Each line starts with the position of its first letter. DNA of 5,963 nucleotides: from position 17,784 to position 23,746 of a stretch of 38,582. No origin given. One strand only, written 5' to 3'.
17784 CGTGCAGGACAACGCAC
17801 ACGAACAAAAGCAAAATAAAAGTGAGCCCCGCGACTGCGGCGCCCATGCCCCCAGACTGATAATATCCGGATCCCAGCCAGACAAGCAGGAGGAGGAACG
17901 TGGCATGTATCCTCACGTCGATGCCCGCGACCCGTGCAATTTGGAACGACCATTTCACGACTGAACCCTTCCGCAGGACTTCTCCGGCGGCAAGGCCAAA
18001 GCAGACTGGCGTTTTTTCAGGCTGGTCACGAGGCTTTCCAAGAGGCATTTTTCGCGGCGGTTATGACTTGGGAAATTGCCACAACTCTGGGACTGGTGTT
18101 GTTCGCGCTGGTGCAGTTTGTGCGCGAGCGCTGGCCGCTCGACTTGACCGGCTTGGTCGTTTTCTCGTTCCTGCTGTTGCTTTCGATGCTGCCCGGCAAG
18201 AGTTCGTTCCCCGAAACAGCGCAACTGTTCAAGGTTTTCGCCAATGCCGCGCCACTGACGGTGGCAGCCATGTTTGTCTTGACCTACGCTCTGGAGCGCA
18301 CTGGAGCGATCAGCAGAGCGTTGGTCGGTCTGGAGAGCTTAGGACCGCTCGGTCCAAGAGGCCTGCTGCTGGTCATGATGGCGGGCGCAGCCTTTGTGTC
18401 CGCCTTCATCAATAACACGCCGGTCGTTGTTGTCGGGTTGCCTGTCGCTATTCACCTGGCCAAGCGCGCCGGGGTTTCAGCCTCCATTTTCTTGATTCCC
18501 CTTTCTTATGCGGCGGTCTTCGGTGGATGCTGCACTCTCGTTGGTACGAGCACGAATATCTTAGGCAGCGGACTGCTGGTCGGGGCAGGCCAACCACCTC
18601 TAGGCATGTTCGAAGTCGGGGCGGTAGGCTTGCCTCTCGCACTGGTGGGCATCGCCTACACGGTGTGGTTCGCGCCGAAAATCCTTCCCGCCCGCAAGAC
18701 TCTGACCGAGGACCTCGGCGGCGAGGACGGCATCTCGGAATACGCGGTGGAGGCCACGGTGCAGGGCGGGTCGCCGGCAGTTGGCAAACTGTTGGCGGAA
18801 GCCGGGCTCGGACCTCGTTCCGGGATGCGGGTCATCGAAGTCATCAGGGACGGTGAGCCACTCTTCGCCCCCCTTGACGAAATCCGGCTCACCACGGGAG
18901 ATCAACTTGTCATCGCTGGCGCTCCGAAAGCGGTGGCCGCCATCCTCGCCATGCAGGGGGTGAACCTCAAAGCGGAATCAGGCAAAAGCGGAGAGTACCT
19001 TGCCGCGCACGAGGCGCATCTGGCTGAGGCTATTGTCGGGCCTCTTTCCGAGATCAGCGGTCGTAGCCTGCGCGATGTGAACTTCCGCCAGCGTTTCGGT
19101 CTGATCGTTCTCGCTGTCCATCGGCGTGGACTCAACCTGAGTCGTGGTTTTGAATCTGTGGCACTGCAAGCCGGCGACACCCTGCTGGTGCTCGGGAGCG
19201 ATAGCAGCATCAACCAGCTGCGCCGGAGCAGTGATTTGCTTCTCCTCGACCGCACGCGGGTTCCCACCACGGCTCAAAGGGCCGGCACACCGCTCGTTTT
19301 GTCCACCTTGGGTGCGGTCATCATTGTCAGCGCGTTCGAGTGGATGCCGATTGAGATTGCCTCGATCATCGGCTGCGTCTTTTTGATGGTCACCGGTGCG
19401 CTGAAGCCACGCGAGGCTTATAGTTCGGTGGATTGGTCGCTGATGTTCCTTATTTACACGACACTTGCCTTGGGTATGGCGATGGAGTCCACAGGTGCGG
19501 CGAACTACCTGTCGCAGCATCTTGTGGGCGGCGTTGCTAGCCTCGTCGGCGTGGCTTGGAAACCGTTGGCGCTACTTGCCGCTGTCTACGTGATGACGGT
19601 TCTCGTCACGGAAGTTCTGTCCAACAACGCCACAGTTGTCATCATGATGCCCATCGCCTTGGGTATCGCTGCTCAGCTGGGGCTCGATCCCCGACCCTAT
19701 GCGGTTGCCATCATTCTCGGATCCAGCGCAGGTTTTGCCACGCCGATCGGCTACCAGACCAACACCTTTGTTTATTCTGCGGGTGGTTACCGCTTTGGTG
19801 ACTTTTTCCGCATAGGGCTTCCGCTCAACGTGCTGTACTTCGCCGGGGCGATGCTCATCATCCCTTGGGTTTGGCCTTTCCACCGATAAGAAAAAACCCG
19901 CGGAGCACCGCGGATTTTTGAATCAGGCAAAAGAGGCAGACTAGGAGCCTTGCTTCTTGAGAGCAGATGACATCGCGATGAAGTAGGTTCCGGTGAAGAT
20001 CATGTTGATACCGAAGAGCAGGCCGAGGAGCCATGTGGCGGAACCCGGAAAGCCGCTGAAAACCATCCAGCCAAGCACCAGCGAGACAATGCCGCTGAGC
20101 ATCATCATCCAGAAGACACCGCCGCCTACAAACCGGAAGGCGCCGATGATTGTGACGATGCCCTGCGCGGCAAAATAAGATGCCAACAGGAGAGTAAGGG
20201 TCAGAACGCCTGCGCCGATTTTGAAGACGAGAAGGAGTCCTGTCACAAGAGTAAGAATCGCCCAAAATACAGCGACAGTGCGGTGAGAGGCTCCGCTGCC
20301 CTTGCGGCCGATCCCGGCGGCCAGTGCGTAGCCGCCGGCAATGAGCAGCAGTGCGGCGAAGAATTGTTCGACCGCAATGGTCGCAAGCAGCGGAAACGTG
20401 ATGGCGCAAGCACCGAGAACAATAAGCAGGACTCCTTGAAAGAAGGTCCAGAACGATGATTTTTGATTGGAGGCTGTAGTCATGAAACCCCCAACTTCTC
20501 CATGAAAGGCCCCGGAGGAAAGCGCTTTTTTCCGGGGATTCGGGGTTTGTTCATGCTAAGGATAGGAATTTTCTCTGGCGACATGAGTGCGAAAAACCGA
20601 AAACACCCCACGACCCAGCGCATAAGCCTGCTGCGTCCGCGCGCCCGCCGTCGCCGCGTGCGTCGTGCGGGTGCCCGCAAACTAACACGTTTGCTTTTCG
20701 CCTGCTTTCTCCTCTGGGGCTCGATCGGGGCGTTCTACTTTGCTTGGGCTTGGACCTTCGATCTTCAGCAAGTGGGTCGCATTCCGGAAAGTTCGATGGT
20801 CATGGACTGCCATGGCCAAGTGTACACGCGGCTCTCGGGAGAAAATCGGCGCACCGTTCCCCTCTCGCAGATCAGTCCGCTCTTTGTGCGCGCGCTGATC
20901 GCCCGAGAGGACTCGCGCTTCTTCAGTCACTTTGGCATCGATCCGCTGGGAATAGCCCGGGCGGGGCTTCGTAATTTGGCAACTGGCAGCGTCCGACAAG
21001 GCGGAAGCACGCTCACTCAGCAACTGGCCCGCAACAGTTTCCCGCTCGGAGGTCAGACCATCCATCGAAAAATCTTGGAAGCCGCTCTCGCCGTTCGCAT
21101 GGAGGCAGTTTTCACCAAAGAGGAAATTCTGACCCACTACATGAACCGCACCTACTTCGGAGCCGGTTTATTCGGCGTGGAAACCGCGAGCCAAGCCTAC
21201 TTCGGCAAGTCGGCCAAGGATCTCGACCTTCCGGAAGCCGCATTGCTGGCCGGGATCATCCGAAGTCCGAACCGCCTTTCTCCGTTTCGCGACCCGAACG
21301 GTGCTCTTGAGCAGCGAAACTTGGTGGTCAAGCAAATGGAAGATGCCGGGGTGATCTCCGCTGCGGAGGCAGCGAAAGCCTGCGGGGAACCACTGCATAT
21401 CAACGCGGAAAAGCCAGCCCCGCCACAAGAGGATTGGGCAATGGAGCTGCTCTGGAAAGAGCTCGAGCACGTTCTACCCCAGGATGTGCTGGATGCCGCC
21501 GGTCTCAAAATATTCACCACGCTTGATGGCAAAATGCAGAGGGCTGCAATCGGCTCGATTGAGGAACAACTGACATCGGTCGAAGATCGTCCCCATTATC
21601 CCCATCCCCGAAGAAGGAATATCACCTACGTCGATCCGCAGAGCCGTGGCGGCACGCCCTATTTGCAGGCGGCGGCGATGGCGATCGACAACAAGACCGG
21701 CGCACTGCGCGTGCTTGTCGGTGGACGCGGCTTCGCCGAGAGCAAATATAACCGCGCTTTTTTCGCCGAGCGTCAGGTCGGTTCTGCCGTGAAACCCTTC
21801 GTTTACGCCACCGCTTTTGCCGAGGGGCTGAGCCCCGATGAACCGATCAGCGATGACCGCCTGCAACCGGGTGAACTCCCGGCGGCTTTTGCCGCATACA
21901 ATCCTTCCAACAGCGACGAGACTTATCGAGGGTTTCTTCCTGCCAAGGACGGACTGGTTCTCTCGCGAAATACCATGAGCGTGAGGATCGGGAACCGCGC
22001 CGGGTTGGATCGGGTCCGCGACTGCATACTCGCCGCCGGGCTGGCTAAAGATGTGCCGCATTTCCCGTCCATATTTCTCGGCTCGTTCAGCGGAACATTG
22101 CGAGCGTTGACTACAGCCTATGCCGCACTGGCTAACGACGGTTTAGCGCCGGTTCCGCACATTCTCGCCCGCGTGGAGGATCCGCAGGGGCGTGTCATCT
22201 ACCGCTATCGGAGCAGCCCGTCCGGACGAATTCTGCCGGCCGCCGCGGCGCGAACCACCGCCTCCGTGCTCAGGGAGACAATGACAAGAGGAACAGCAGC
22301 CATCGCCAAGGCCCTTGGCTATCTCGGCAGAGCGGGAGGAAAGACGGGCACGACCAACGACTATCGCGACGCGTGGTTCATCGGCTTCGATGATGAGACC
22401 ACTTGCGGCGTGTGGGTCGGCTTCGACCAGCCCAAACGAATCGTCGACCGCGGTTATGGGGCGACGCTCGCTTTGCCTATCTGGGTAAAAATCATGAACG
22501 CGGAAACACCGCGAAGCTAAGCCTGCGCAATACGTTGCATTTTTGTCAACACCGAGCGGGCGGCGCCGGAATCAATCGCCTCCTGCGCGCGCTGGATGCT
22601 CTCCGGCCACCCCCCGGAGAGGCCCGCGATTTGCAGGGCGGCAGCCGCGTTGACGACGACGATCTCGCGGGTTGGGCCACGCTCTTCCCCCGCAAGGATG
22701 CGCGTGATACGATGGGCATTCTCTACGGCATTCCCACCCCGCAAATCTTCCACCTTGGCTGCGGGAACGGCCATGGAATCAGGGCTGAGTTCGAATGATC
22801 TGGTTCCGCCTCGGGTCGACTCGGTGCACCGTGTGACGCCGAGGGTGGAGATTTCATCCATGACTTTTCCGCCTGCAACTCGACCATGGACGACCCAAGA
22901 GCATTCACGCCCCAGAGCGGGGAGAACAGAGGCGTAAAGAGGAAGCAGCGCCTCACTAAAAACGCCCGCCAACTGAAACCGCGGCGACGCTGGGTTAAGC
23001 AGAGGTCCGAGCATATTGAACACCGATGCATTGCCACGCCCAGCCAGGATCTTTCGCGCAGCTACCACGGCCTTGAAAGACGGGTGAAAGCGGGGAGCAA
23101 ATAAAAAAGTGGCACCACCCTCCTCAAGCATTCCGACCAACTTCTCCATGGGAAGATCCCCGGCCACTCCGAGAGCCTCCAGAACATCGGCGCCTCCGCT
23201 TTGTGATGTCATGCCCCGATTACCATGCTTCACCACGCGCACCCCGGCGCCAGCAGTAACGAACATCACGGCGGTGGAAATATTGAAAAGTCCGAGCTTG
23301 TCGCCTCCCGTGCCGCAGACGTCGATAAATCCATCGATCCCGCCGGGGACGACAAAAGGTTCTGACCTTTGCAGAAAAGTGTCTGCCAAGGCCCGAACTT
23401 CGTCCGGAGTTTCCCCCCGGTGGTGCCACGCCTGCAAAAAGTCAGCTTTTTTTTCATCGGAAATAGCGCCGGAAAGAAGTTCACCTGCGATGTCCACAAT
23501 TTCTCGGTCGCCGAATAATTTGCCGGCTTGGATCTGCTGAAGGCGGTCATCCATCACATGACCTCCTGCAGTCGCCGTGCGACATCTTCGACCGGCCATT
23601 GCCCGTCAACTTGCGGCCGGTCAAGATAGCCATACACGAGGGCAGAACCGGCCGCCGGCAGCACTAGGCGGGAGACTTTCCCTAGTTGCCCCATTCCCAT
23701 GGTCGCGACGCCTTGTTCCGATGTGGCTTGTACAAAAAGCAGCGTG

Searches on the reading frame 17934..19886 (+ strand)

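Call 6: search_protein_families(library=pfam, proteins=[window:17934-19886:+], max_evalue=0.001)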
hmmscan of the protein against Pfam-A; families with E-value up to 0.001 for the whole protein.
window:17934-19886:+ (651 aa): 4 families
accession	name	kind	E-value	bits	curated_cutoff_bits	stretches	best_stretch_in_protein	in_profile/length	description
PF03600.22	CitMHS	-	2.1e-75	254.3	31.9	2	60-596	2-336/336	Citrate transporter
PF02080.26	TrkA_C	-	1.6e-25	89.2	27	2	363-431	1-68/71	TrkA-C domain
PF00939.25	Na_sulph_symp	-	3.4e-09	36.7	27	1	477-648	297-467/472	Sodium:sulfate symporter transmembrane region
PF06808.19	DctM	-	5e-06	26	23.8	1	501-611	273-377/413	Tripartite ATP-independent periplasmic transporter, DctM component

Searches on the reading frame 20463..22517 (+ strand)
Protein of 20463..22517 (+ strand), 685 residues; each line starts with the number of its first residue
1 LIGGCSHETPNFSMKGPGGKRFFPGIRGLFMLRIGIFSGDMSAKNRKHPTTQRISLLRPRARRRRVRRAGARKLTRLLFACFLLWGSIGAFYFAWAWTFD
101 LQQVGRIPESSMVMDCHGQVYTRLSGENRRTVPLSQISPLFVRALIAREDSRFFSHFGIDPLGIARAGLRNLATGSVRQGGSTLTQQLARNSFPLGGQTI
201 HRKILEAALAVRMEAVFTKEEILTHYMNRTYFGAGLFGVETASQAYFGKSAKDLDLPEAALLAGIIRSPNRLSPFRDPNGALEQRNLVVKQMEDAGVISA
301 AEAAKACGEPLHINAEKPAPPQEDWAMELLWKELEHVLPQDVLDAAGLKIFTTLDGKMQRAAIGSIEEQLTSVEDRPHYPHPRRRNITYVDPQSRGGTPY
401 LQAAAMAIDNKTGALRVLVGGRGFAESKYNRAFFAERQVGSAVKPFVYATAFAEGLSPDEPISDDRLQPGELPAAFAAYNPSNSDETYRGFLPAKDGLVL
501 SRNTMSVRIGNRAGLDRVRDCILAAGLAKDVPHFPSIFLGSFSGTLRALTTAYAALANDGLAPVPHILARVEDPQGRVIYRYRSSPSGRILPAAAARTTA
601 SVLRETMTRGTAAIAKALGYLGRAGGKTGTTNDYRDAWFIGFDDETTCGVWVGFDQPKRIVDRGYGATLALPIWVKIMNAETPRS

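Call 6: search_protein_families(library=pfam, proteins=[window:20463-22517:+], max_evalue=0.001)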
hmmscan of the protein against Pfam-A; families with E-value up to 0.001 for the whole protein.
window:20463-22517:+ (685 aa): 2 families
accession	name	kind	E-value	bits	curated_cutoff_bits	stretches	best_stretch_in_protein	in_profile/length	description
PF00912.28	Transgly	-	2.2e-60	203.5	27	1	118-292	2-177/178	Transglycosylase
PF00905.27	Transpeptidase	-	2.8e-20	73.1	22.1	1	404-678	2-298/299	Penicillin binding protein transpeptidase domain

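Call 7: search_protein_families(library=ncbifam, proteins=[window:20463-22517:+], max_evalue=0.01)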
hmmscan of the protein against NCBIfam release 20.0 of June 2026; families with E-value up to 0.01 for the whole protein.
window:20463-22517:+ (685 aa): 15 families
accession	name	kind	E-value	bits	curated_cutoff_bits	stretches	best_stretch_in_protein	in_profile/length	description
TIGR02074.1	PBP_1a_fam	subfamily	1.3e-147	492.8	508.75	1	129-680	2-531/535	PBP1A family penicillin-binding protein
NF051885.1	tranpepglycosPbpC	equivalog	6.7e-121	404.9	900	2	112-372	58-316/632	multimodular transpeptidase-transglycosylase PbpC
TIGR02071.1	PBP_1b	equivalog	3.5e-110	369.3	717.75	1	125-684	143-685/729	penicillin-binding protein 1B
TIGR02073.1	PBP_1c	equivalog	3.4e-97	326.8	494.2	2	107-371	8-265/728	penicillin-binding protein 1C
NF008643.0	PRK11636.1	equivalog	1.6e-90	304.6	1263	3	116-380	53-317/850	peptidoglycan glycosyltransferase/peptidoglycan DD-transpeptidase MrcA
NF007061.0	PRK09506.1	equivalog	2.9e-83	280.1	1120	1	125-683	207-748/825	bifunctional glycosyl transferase/transpeptidase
NF038276.1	strep_PBP2A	exception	1e-72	245.5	1100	2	48-306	16-269/716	penicillin-binding protein PBP2A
NF011423.0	PRK14850.1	equivalog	7.7e-70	236.2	1275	1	125-683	153-694/764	penicillin-binding protein 1b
NF038272.1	strep_PBP1A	exception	2.3e-65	221.2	1075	1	72-683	13-610/658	penicillin-binding protein PBP1A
NF008414.0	PRK11240.1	equivalog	4.5e-59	200.3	1121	1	123-679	55-562/774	peptidoglycan glycosyltransferase PbpC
NF038274.1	strep_PBP1B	exception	3.1e-50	171.3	1225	2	128-278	81-236/745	penicillin-binding protein PBP1B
TIGR02070.1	mono_pep_trsgly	equivalog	6.6e-39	133.7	182.65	1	127-294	53-220/224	monofunctional biosynthetic peptidoglycan transglycosylase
NF010008.0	PRK13481.1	equivalog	2.8e-25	89.1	270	1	141-252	92-202/269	glycosyltransferase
TIGR03423.1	pbp2_mrdA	equivalog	1.8e-10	40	455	1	545-634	438-529/593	penicillin-binding protein 2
TIGR02214.1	spoVD_pbp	equivalog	1.9e-05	23.2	688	1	549-679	413-552/636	stage V sporulation protein D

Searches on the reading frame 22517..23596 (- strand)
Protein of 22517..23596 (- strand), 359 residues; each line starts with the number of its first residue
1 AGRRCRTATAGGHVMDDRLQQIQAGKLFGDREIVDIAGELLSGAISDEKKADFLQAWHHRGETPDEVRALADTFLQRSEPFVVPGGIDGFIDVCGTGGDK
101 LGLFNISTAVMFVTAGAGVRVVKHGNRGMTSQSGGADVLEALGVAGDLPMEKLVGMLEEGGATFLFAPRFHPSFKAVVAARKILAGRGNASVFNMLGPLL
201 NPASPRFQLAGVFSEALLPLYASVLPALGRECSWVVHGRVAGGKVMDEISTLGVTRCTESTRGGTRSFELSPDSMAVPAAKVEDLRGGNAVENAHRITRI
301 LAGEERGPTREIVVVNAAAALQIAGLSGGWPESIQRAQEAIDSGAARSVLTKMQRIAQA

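Call 6: search_protein_families(library=pfam, proteins=[window:22517-23596:-], max_evalue=0.001)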
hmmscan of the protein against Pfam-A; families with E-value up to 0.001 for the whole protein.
window:22517-23596:- (359 aa): 2 families
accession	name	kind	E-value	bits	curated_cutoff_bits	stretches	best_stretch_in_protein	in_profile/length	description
PF00591.27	Glycos_transf_3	-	2.8e-68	230.7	27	1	90-346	4-252/253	Glycosyl transferase family, a/b domain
PF02885.22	Glycos_trans_3N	-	5.4e-07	29.7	26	1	20-77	5-62/63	Glycosyl transferase family, helical bundle domain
